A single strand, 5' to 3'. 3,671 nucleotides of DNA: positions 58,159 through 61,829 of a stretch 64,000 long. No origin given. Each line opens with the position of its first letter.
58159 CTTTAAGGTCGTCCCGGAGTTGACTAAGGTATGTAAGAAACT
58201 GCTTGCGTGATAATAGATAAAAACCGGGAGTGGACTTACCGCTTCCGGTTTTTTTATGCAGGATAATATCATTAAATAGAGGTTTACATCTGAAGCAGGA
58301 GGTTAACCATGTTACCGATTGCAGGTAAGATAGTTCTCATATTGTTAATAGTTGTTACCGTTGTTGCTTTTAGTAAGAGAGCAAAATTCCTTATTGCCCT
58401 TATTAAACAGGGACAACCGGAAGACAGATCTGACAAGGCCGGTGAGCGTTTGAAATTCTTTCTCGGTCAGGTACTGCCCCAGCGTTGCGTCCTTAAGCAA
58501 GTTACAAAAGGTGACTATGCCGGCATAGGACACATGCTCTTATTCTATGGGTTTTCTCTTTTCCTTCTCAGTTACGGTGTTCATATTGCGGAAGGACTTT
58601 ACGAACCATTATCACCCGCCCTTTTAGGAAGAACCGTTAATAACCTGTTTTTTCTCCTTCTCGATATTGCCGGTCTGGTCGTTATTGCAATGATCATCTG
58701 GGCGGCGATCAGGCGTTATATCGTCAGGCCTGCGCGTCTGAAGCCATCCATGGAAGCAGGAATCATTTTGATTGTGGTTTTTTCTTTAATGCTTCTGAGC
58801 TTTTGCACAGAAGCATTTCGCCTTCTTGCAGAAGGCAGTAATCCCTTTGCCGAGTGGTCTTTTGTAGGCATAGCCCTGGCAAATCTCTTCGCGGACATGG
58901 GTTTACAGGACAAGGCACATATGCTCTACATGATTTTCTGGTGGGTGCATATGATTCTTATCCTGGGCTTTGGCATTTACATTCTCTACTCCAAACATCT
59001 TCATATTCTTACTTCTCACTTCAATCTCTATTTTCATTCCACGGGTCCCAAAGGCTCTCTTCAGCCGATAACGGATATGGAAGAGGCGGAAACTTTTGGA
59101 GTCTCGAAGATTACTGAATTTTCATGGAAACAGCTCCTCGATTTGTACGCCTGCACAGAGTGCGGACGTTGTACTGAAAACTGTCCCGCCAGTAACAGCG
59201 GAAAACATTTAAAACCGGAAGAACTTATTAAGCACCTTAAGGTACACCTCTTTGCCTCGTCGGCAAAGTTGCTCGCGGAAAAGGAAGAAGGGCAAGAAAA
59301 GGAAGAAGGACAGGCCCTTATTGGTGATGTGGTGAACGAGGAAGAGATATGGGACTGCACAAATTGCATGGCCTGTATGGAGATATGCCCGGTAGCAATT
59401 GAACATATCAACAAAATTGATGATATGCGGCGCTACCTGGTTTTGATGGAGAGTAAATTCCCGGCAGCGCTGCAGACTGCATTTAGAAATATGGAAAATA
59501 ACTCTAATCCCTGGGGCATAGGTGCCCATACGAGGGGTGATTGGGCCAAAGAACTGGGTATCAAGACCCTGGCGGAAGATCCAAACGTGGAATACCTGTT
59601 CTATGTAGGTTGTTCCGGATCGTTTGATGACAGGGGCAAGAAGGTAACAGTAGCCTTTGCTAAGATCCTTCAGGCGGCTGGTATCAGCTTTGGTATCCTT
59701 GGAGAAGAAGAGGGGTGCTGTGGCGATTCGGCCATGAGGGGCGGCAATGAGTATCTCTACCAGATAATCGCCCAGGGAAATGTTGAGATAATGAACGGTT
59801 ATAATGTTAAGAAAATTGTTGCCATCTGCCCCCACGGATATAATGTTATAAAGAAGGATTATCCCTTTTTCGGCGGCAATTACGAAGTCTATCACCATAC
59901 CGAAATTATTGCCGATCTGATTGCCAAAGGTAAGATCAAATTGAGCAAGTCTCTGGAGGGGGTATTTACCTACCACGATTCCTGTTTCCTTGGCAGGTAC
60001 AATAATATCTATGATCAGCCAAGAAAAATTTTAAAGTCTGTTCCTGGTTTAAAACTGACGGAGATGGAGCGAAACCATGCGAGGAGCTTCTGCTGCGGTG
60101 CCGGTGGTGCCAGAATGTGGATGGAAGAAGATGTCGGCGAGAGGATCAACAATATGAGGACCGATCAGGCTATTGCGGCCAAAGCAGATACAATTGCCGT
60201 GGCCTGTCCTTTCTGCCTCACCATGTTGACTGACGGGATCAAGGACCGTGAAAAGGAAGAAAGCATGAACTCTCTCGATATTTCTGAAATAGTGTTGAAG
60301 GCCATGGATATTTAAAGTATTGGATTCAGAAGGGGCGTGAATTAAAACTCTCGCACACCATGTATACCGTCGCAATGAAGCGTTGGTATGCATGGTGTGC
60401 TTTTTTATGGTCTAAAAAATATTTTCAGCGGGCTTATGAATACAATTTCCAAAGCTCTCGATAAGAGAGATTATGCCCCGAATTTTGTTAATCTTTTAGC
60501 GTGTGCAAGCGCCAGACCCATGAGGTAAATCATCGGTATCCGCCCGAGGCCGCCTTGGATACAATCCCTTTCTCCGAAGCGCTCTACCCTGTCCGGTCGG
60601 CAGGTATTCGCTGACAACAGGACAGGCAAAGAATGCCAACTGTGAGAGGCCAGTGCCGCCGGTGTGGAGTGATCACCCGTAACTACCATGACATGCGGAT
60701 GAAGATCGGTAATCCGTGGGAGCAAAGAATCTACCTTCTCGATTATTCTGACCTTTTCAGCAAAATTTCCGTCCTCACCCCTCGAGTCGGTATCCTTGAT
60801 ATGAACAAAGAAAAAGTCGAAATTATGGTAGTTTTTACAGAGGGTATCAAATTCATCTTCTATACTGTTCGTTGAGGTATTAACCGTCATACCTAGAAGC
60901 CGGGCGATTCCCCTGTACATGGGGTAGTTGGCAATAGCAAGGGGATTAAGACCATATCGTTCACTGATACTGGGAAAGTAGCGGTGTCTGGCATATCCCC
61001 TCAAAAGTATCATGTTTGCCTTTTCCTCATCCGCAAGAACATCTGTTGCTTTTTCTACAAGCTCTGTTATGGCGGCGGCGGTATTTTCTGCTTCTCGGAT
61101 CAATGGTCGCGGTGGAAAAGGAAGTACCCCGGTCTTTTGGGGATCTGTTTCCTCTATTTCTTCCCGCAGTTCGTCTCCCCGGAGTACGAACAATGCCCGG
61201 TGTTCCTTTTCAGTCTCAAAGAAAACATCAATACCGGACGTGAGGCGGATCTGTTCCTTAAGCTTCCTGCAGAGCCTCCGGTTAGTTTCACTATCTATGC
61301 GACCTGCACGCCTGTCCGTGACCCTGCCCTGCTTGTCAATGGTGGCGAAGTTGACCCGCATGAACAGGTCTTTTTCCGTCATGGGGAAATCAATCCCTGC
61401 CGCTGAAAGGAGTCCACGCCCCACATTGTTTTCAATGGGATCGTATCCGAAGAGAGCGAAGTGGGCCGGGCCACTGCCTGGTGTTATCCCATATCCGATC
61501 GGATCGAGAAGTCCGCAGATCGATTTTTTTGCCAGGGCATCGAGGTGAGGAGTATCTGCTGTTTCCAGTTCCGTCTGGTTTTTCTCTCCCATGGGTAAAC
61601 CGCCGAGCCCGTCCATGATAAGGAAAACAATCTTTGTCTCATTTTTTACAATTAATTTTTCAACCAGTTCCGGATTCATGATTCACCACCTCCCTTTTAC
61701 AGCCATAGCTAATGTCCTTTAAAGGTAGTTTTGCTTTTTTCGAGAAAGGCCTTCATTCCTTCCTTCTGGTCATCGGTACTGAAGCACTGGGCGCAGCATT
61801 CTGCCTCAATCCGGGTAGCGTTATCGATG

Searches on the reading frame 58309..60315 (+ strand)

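Call 8: search_protein_families(library=pfam, proteins=[window:58309-60315:+])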
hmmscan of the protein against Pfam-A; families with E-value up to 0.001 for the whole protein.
window:58309-60315:+ (668 aa): 10 families
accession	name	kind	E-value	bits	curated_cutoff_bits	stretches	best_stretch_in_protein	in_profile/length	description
PF02754.22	CCG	-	1.7e-35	121.4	20.6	2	554-640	2-84/85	Cysteine-rich domain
PF13183.11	Fer4_8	-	4.6e-10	40.3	27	1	279-364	2-68/68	4Fe-4S dicluster domain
PF13237.11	Fer4_10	-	1.1e-09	38.5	25.5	1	277-361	4-53/53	4Fe-4S dicluster domain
PF13187.11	Fer4_9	-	4.1e-08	33.6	27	1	281-362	1-49/52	4Fe-4S dicluster domain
PF12797.12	Fer4_2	-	5.9e-07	29.5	24.5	1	273-294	1-22/22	4Fe-4S binding domain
PF12838.12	Fer4_7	-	2.8e-06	28.1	27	1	282-363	2-51/52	4Fe-4S dicluster domain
PF17179.9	Fer4_22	-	0.00011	23.4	27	0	272-294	71-93/95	4Fe-4S dicluster domain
PF13534.11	Fer4_17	-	0.00021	22.2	22.2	1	281-363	1-59/61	4Fe-4S dicluster domain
PF13484.11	Fer4_16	-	0.00051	21.2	30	0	282-362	2-65/66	4Fe-4S double cluster binding domain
PF13746.11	Fer4_18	-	0.00059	20.4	27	0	325-365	36-76/114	4Fe-4S dicluster domain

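Call 92: search_protein_families(library=pfam, max_evalue=0.00001, proteins=[L027:252-1640:-])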
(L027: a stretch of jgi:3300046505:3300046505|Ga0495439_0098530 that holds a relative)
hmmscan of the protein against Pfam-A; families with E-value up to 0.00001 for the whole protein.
L027:252-1640:- (462 aa): 2 families
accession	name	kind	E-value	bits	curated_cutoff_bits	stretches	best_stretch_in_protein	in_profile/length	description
PF02872.23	5_nucleotid_C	-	7.8e-19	68.8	23.6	1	186-335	19-148/158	5'-nucleotidase, C-terminal domain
PF00149.33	Metallophos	-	9.6e-06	26.6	21.5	0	25-86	127-190/191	Calcineurin-like phosphoesterase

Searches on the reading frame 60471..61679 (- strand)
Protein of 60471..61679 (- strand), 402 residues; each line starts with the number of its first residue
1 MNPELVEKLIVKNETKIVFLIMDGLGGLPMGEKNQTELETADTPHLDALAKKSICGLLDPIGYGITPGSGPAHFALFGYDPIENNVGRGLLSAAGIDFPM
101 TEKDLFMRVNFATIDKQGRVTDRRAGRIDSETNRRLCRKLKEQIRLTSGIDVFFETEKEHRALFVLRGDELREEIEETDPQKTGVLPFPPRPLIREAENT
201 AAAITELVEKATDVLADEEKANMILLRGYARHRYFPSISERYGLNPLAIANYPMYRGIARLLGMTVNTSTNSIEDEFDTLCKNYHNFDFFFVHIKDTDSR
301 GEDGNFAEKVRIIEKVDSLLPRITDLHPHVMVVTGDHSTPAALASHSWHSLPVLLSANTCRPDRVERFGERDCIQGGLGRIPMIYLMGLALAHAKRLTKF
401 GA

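Call 8: search_protein_families(library=pfam, proteins=[window:60471-61679:-])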
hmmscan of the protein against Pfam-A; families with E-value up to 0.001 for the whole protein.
window:60471-61679:- (402 aa): 2 families
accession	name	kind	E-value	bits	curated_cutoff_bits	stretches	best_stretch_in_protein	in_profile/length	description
PF10143.14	PhosphMutase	-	1.3e-45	155.8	21.5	1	50-219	1-168/170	2,3-bisphosphoglycerate-independent phosphoglycerate mutase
PF01676.23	Metalloenzyme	-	3.6e-38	131.9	24.3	1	16-390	2-249/252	Metalloenzyme superfamily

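Call 92: search_protein_families(library=pfam, max_evalue=0.00001, proteins=[L027:252-1640:-])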
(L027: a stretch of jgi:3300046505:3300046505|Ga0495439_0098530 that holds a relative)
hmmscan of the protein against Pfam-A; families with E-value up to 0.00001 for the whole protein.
L027:252-1640:- (462 aa): 2 families
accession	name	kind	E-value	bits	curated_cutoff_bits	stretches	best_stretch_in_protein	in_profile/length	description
PF02872.23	5_nucleotid_C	-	7.8e-19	68.8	23.6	1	186-335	19-148/158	5'-nucleotidase, C-terminal domain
PF00149.33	Metallophos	-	9.6e-06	26.6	21.5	0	25-86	127-190/191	Calcineurin-like phosphoesterase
